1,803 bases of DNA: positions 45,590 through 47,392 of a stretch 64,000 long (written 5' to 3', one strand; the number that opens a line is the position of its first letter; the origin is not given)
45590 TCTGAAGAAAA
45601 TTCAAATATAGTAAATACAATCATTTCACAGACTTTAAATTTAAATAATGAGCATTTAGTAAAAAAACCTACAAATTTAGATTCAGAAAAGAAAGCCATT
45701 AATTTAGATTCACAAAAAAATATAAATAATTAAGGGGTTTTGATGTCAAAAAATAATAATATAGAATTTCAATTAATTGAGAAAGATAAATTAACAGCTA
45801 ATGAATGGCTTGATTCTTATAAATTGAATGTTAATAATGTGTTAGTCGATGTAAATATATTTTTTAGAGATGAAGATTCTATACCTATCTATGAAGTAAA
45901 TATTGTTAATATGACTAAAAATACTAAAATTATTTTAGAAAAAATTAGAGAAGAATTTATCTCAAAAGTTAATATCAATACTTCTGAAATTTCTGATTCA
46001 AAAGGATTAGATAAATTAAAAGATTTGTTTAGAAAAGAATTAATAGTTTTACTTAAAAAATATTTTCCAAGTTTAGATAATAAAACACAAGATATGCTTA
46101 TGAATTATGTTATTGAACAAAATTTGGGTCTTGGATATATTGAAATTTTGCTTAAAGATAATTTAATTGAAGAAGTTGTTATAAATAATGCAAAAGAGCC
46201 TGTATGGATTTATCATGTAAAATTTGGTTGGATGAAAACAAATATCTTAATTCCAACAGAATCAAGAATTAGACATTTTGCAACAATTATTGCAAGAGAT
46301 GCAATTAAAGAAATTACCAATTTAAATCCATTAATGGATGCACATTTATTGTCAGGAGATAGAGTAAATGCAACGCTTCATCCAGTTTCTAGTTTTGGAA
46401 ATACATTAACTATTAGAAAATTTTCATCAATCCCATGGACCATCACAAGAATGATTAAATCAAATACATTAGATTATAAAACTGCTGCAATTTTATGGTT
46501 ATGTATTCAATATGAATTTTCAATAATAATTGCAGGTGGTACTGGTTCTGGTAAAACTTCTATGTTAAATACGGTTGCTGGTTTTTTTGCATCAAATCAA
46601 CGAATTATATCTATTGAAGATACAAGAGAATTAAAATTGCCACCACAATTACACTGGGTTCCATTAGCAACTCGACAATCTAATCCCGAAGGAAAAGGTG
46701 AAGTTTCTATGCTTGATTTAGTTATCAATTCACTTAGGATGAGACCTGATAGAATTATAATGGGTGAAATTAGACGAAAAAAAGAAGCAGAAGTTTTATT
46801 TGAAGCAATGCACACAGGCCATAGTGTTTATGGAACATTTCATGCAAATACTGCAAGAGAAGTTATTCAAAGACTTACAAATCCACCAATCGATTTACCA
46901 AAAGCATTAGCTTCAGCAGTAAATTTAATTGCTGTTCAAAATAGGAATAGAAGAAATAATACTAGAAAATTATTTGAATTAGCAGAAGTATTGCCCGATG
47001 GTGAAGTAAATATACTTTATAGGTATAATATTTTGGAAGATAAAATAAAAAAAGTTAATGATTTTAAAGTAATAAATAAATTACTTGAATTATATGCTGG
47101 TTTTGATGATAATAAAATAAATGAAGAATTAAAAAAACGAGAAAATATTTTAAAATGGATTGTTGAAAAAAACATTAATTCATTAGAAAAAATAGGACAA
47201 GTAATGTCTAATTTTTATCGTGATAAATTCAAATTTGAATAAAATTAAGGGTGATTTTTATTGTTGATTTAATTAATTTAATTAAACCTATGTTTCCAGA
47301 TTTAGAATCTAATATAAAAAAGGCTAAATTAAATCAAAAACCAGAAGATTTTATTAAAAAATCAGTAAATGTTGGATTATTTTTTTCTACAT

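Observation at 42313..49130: Complete archaeal type IV pilus-like locus with pilin-like genes and a FlaJ/TadC platform split into two single-domain genes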

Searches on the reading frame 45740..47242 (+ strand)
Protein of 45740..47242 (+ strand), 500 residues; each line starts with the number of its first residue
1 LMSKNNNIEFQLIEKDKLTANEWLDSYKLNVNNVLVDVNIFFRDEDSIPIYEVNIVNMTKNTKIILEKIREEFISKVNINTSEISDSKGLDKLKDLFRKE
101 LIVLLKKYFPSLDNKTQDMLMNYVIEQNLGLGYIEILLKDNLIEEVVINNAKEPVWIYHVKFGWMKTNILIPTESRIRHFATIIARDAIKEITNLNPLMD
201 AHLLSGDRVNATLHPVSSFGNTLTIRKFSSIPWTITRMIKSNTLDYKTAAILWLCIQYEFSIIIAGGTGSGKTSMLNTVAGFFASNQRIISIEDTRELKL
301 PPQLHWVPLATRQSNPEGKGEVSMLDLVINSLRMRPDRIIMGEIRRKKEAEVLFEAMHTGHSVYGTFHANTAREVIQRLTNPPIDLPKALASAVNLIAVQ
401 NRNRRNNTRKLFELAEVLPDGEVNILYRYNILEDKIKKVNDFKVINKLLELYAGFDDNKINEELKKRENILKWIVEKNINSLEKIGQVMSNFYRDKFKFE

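Call 3: search_protein_families(library=pfam, proteins=[window:45740-47242:+], max_evalue=1)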
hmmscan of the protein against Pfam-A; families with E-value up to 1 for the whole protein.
window:45740-47242:+ (500 aa): 8 families
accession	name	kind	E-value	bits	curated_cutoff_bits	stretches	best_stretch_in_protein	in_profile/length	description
PF00437.27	T2SSE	-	2.8e-37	128.7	24.9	1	134-401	8-276/370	Type II/IV secretion system protein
PF00005.33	ABC_tran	-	0.014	16.5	25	1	256-296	8-47/137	ABC transporter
PF06414.18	Zeta_toxin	-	0.048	13.5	22.3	1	261-292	18-49/199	Zeta toxin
PF13245.12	AAA_19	-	0.086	13.5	25.1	1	262-288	14-40/134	AAA domain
PF01580.24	FtsK_SpoIIIE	-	0.11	12.4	24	1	262-278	42-58/221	FtsK/SpoIIIE family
PF12775.13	AAA_7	-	0.13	12.2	25.8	1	247-280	21-54/181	P-loop containing dynein motor region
PF13401.12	AAA_22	-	0.18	12.6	27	1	261-341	7-90/130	AAA domain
PF13476.12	AAA_23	-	0.95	10.5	27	0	262-278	22-38/201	AAA domain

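Call 4: search_protein_families(library=ncbifam, proteins=[window:45740-47242:+], max_evalue=1)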
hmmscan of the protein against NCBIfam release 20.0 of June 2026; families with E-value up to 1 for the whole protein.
window:45740-47242:+ (500 aa): 31 families (the best 25 are shown)
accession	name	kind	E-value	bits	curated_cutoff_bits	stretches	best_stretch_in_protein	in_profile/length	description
NF058587.1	archaellum_moto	equivalog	5.6e-80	269.6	550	1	85-495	112-520/527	archaellum flagellar ATPase motor FlaI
TIGR03819.1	heli_sec_ATPase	hypoth_equivalog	1.2e-58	198.9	373.15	1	121-380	42-298/340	TadA family conjugal transfer-associated ATPase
NF053672.1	bindosome_BasE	exception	4.4e-48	164.3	1000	1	21-494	38-509/512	bindosome assembly system ATPase subunit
TIGR02788.1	VirB11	equivalog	1.2e-41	142.7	249.95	2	248-380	133-263/308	P-type DNA transfer ATPase VirB11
TIGR02782.1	TrbB_P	equivalog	4.6e-33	114.8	304.55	1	134-417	14-293/303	P-type conjugative transfer ATPase TrbB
NF010475.0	PRK13900.1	equivalog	1.3e-28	100.1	389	2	255-379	156-279/333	type IV secretion system ATPase VirB11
NF010469.0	PRK13894.1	subfamily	1.2e-27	97.1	508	1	126-381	20-266/320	conjugal transfer ATPase TrbB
NF010407.0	PRK13833.1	subfamily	6.3e-23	81.7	499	1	136-381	24-261/323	conjugal transfer protein TrbB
NF041000.1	ATPase_ComGA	equivalog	2.4e-21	75.9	300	1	261-400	130-262/267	competence type IV pilus ATPase ComGA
NF010425.0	PRK13851.1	equivalog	2.5e-21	76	461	2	250-368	153-269/344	type IV secretion system protein VirB11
TIGR02538.1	type_IV_pilB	equivalog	6.6e-17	61.3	675.65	1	262-405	319-454/564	type IV-A pilus assembly ATPase PilB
NF007755.0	PRK10436.1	equivalog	3e-15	55.8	617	1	262-405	222-357/465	type II secretion system protein GspE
TIGR01420.1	pilT_fam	subfamily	2.5e-14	53.3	319.1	1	262-381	125-241/343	PilT/PilU family type 4a pilus ATPase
TIGR02533.1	type_II_gspE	equivalog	1.4e-12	47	630.25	1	262-404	246-380/486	type II secretion system ATPase GspE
NF010335.0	PRK13764.1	equivalog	9.9e-12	44.2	340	1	234-381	236-376/613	ATPase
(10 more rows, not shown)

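Call 19: search_solved_structures(query=window:45740-47242:+, max_evalue=1e-10)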
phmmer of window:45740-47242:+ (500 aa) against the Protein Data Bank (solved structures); distinct sequences matched with E-value up to 1e-10: 15.
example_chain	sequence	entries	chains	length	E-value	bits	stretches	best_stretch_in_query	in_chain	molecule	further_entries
2oap_1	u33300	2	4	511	9.9e-63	215.8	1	91-495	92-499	Type II secretion system protein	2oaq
4ii7_A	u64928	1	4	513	2.7e-56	194.6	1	45-480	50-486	FlaI ATPase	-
4ihq_A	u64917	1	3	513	1.6e-55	192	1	45-480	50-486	FlaI ATPase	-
8rkd_E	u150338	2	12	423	1e-45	159.7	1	92-423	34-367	Pilus assembly ATPase CpaF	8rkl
8rjf_A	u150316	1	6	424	1e-45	159.7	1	92-423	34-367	Pilus assembly ATPase CpaF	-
9e24_A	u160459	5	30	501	1.7e-45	159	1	92-423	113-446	CpaF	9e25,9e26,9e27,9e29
6bge_A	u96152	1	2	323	8.4e-24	87.4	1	140-382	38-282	VirB11-like protein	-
1g6o_A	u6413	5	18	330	8.8e-24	87.4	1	140-382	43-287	CAG-ALPHA | virB11 homolog | Cag-alfa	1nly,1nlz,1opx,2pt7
2gza_A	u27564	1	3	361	1.4e-13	53.8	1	251-379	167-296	Type IV secretion system protein VirB11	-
2eyu_A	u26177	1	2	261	1e-11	47.6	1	251-381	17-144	twitching motility protein PilT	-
6olj_C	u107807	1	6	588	1.2e-11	47.4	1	256-405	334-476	Type IV pilus biogenesis ATPase PilB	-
5tsg_B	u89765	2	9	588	1.2e-11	47.4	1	256-405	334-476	Type IV pilus biogenesis ATPase PilB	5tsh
5zfr_A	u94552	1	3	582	1.3e-11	47.3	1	245-405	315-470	Type IV pilus biogenesis ATPase PilB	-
2gsz_A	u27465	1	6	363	1.9e-11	46.7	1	251-381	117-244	twitching motility protein PilT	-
2ewv_A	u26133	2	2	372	2e-11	46.7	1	251-381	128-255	twitching motility protein PilT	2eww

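Call 20: find_related_loci(query=window:45740-47242:+, collection=genome_contigs, flank=8000)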
Query window:45740-47242:+ (500 aa) in genome_contigs; peptide patterns used: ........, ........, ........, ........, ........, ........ (x = any residue, [..] = any of these).
600 stretches matched a pattern (row limit reached: there are more); 590 encode a relative of the query (tblastn E <= 1e-3); the best 80 are kept; 80 distinct loci.
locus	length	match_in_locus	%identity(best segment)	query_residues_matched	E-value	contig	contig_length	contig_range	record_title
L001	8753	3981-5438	70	15-500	0e+0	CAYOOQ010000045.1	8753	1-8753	MAG TPA_asm: uncultured Methanosarcinales archaeon isolate binchicken_co32_389 genome assembly, contig: NODE_14204_lengt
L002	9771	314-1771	71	15-500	0e+0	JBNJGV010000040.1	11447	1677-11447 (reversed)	MAG: Nanobdellota archaeon isolate Y22_30dBSe2.bin.106 NODE_3540_length_11447_cov_33.781900, whole genome shotgun sequen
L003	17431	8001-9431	64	21-497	0e+0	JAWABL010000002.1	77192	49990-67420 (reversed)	MAG: Candidatus Woesearchaeota archaeon isolate JZ-4_201808_bins_108 JZ-4_201808_bins_108_scaffold_2, whole genome shotg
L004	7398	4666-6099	60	22-499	0e+0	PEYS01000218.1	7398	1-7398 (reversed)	MAG: Candidatus Woesearchaeota archaeon CG08_land_8_20_14_0_20_47_9 CG08_land_8_20_14_0.20_scaffold_8325_c, whole genome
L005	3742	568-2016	62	17-499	0e+0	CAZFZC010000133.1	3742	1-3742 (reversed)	MAG TPA_asm: uncultured Methanosarcinales archaeon isolate SRP141376_co3_451 genome assembly, contig: NODE_60770_length_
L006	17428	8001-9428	63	24-499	0e+0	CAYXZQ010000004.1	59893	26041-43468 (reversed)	MAG TPA_asm: uncultured Methanosarcinales archaeon isolate SRP214966_co3_191 genome assembly, contig: NODE_311_length_59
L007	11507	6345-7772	62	22-497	0e+0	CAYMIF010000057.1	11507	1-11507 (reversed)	MAG TPA_asm: uncultured Methanosarcinales archaeon isolate SRP141376_co4_74 genome assembly, contig: NODE_9315_length_11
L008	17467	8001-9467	57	11-498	0e+0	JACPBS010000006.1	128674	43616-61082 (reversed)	MAG: Candidatus Woesearchaeota archaeon isolate NC_groundwater_263_Ag_S-0.2um_45_10 S5_GD2017_2_S2_scaffold_153, whole g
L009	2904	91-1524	58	22-500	0e+0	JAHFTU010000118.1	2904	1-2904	MAG: Candidatus Woesearchaeota archaeon isolate nzgw63 NODE_74635_length_2905_cov_5.147629, whole genome shotgun sequenc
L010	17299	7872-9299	58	24-499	0e+0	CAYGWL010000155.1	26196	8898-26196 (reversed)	MAG TPA_asm: uncultured Methanosarcinales archaeon isolate ERP119294_co2_8 genome assembly, contig: k141_868851, whole g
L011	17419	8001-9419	59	24-496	0e+0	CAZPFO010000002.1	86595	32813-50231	MAG TPA_asm: uncultured Methanosarcinales archaeon isolate binchicken_co121_309 genome assembly, contig: NODE_64_length_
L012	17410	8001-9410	58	24-496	0e+0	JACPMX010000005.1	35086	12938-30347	MAG: Candidatus Woesearchaeota archaeon isolate NC_groundwater_560_Ag_S-0.1um_42_26 S35_SO-1_scaffold_68235, whole genom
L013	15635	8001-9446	58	14-496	0e+0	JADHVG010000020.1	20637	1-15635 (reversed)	MAG: Candidatus Woesearchaeota archaeon isolate BS150m-G66 BS-150m-C2207, whole genome shotgun sequence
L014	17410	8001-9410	57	24-496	0e+0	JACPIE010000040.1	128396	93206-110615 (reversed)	MAG: Candidatus Woesearchaeota archaeon isolate NC_groundwater_432_Ag_B-0.1um_40_22 GD18-4_B1_scaffold_2136660, whole ge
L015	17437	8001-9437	56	17-496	0e+0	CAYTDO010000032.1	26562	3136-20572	MAG TPA_asm: uncultured Methanosarcinales archaeon isolate binchicken_co203_461 genome assembly, contig: k141_3468656, w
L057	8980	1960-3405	52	18-499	1e-167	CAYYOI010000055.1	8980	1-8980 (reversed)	MAG TPA_asm: uncultured Methanosarcinales archaeon isolate SRP252850_co1_50 genome assembly, contig: NODE_14903_length_8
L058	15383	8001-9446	51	18-499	2e-166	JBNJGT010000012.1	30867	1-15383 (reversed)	MAG: Nanobdellota archaeon isolate Y22_30dBSe2.bin.114 NODE_610_length_30867_cov_34.596496, whole genome shotgun sequenc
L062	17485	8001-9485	49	1-495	6e-162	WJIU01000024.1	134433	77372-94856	MAG: Candidatus Micrarchaeota archaeon isolate Bin_091 k141_1454424, whole genome shotgun sequence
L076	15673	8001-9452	49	22-496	2e-158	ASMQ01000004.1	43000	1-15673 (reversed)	Candidatus Aenigmarchaeum subterraneum SCGC AAA011-O16 A11O16DRAFT_contig_3_0.4_C, whole genome shotgun sequence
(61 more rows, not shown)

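Call 25: search_protein_families(library=pfam, max_evalue=0.1, proteins=[L008:5789-8014:+, L004:2452-4647:+, L062:6288-7985:+, L076:6895-7998:+, L062:9549-11168:+, L003:6520-6987:+, L003:6997-7962:+])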
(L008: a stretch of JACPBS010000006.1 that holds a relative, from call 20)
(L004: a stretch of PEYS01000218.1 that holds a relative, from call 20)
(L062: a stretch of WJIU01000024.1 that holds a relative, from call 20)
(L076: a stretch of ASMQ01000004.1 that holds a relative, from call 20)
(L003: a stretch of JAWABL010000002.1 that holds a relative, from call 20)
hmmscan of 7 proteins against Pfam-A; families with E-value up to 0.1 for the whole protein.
L008:5789-8014:+ (741 aa): 7 families
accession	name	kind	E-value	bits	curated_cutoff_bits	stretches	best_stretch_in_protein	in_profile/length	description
PF13428.12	TPR_14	-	0.00024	21.9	23.5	0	232-262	1-31/44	Tetratricopeptide repeat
PF17408.7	MCD_N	-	0.0065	17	22.4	0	622-662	29-68/85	Malonyl-CoA decarboxylase N-terminal domain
PF01399.33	PCI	-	0.0094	16.6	22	0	13-44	29-60/84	PCI domain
PF13181.12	TPR_8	-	0.019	15.5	25.7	0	181-202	3-24/34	Tetratricopeptide repeat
PF22360.1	SbsC_spectrin-like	-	0.026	15.7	26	0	463-491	15-43/62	SbsC,spectrin-like repeat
PF13424.12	TPR_12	-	0.04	14.5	30.1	0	388-413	11-36/77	Tetratricopeptide repeat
PF22095.1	BT_3535-like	-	0.051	14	27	1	157-223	34-100/182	BT_3535-like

L004:2452-4647:+ (731 aa): 9 families
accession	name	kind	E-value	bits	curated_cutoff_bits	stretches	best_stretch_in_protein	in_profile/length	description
PF13422.11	DUF4110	-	0.0068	16.8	27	0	300-340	34-69/95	Domain of unknown function (DUF4110)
PF13428.12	TPR_14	-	0.032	15.4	23.5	0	236-264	3-31/44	Tetratricopeptide repeat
PF08822.17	DUF1804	-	0.047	14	29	0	23-50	18-45/164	Protein of unknown function (DUF1804)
PF13424.12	TPR_12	-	0.051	14.2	30.1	0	232-265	43-76/77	Tetratricopeptide repeat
PF01399.33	PCI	-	0.053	14.2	22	0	15-45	30-60/84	PCI domain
PF25101.1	Spectrin_7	-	0.055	14.2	27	0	101-149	4-52/99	Animal spectrin repeats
PF07361.16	Cytochrom_B562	-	0.064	14.3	30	0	97-150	49-100/102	Cytochrome b562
PF24617.1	POF1B_HlH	-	0.064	14.1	27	0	298-342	7-51/84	POF1B helix-loop-helix domain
PF13041.12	PPR_2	-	0.066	13.8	30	0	244-261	13-30/50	PPR repeat family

L062:6288-7985:+ (565 aa): 8 families
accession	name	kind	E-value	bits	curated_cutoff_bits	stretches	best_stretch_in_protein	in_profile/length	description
PF04108.17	ATG17_like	-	1.4e-05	25.2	43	2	125-312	114-268/355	Autophagy protein ATG17-like domain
PF06825.17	HSBP1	-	5.8e-05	23.3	28.6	0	186-214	22-50/51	Heat shock factor binding protein 1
PF12795.12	MscS_porin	-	0.012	15.7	34.4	1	191-285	44-139/238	Mechanosensitive ion channel porin domain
PF06103.16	DUF948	-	0.017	15.8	37.2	1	258-321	21-84/89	Bacterial protein of unknown function (DUF948)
PF07323.17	DUF1465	-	0.023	15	25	1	472-512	89-131/153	Protein of unknown function (DUF1465)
PF10805.13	DUF2730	-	0.025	15.1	24.9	1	120-175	44-94/102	Protein of unknown function (DUF2730)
PF11083.13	Relaxase_C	-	0.026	15.2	30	1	409-501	23-121/125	C-terminal helical hairpin domain from relaxase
PF01322.25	Cytochrom_C_2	-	0.071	14.5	26.5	1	180-223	60-103/121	Cytochrome C'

L076:6895-7998:+ (367 aa): 12 families
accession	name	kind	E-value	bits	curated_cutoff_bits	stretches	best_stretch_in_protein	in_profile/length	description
PF13518.12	HTH_28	-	8.9e-05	22.9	25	1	17-53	5-39/52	Helix-turn-helix domain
PF25212.1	HVO_A0114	-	0.00068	19.8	27.6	1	12-59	22-69/84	HVO_A0114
PF13412.12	HTH_24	-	0.0071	16.3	21.9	1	17-56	8-47/48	Winged helix-turn-helix DNA-binding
PF20072.4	DUF6468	-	0.0076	16.8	26.9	1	88-155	4-71/76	Domain of unknown function (DUF6468)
PF13551.12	HTH_29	-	0.0082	16.7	28.1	1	25-58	11-44/64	Winged helix-turn helix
PF21167.2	DUF6851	-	0.0093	16.8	27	1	97-172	26-102/140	Domain of unknown function (DUF6851)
PF01399.33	PCI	-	0.018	15.7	22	1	7-47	20-60/84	PCI domain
PF08702.15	Fib_alpha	-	0.019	15.6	29.9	1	116-217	25-127/143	Fibrinogen alpha/beta chain family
PF23991.1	DUF7310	-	0.02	15.8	40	0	118-157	29-69/83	Coiled-coil region of unknown function (DUF7310)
PF13384.12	HTH_23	-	0.02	15.2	24.6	1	20-52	13-43/50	Homeodomain-like domain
PF12840.13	HTH_20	-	0.023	15.1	27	1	22-59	14-51/51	Helix-turn-helix domain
PF11353.13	DUF3153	-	0.066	13.3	21.4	0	82-135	28-77/191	Protein of unknown function (DUF3153)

L062:9549-11168:+ (539 aa): 0 families

L003:6520-6987:+ (155 aa): 7 families
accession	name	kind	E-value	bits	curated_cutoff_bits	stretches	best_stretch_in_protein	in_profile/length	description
PF23241.1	HAT_PRP39_C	-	6.5e-05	23.5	33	1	100-153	20-72/139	PRP39 C-terminal HAT repeat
PF04219.17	DUF413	-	0.0053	17.1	25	0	87-118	47-78/90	Protein of unknown function, DUF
PF13412.12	HTH_24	-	0.0069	16.4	21.9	1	19-57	9-47/48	Winged helix-turn-helix DNA-binding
PF13384.12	HTH_23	-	0.04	14.2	24.6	0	19-47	11-37/50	Homeodomain-like domain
PF23233.1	HAT_Syf1_CNRKL1_N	-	0.057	13.7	27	0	108-149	18-59/161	Pre-mRNA-splicing factor Syf1/CNRKL1 N-terminal HAT repeat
PF08280.17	HTH_Mga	-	0.07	13.6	23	0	19-51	11-43/59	M protein trans-acting positive regulator (MGA) HTH domain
PF25787.1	HTH_SB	-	0.096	12.9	43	0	29-46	24-41/53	Sleeping Beauty transposase HTH domain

L003:6997-7962:+ (321 aa): 2 families
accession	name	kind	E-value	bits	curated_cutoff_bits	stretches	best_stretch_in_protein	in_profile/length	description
PF07120.17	DUF1376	-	0.057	14.2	30.1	0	144-176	8-40/86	Protein of unknown function (DUF1376)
PF11517.13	Nab2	-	0.077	13.8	25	0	78-118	4-44/101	Nuclear abundant poly(A) RNA-bind protein 2 (Nab2)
